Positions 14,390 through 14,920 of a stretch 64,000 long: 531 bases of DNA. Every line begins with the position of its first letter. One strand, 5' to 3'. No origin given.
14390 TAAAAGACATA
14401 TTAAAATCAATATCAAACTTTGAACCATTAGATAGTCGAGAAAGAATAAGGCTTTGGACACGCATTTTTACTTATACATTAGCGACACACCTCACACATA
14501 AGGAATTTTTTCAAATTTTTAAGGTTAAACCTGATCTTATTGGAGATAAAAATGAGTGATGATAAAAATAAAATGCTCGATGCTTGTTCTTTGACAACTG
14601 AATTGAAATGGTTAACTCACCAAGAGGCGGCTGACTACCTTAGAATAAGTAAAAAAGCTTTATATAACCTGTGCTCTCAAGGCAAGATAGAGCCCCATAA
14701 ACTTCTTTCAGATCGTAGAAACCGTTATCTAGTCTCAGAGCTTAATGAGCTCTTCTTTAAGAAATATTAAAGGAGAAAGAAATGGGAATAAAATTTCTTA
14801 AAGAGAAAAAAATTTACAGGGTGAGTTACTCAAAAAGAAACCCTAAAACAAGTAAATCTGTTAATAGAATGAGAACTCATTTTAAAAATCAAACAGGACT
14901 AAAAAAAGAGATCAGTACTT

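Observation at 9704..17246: Tandem integrative elements inserted in the 3' end of the tmRNA gene (three att copies)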

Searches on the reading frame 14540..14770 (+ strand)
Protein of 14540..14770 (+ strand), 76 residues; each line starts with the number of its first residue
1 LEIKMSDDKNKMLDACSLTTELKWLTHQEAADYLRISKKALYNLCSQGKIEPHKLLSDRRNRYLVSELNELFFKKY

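Call 10: search_protein_families(library=pfam, proteins=[window:14540-14770:+], max_evalue=0.01)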
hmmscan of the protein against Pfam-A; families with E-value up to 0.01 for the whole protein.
window:14540-14770:+ (76 aa): 2 families
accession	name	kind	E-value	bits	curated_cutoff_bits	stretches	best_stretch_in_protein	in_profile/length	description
PF12728.13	HTH_17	-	1.2e-12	48.3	27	1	24-71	1-46/51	Helix-turn-helix domain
PF08280.17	HTH_Mga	-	0.0052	17.2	23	0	16-49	11-44/59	M protein trans-acting positive regulator (MGA) HTH domain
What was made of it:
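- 14540..14770 (+): HTH_17 excisionase-like gene (xis). Pfam PF12728, 1.2e-12 (call 10).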

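Call 29: search_protein_families(library=phrogs, proteins=[window:14540-14770:+], max_evalue=0.01)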
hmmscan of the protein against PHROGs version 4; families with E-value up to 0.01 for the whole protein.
window:14540-14770:+ (76 aa): 7 families
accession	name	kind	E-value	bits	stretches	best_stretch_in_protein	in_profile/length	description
phrog_66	-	integration and excision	1.2e-06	29.5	1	5-71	74-139/412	excisionase and transcriptional regulator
phrog_2907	-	integration and excision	2.4e-05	25.7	1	23-62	5-45/117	excisionase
phrog_4691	-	integration and excision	0.00018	22.5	1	25-60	19-53/78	excisionase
phrog_2474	-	transcription regulation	0.0028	18.6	1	23-66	47-90/118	MerR-like transcriptional regulator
phrog_10045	-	DNA, RNA and nucleotide metabolism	0.003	18.4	1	13-50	9-46/74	HTH DNA binding protein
phrog_7338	-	unknown function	0.0052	18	1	20-47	26-53/87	-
phrog_38708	-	unknown function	0.008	15.8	1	25-73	20-66/410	-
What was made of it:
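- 14540..14770 (+): PHROG excisionases (call 29).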

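Call 65: search_protein_families(library=ncbifam, proteins=[window:14540-14770:+], max_evalue=0.01)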
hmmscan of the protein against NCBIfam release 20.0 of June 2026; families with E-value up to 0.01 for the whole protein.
window:14540-14770:+ (76 aa): 2 families
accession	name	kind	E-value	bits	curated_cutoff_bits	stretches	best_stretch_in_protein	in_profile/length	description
TIGR01764.1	excise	domain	4.2e-06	27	28.8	1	24-55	1-32/49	excisionase family DNA-binding protein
NF047737.1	antiphage_MADS1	equivalog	2.5e-05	24.4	80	1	23-55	2-34/49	methylation-associated defense system helix-turn-helix domain-containing protein MAD1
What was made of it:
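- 14540..14770 (+): TIGR01764, 4.2e-6, below the curated cut-off (call 65).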
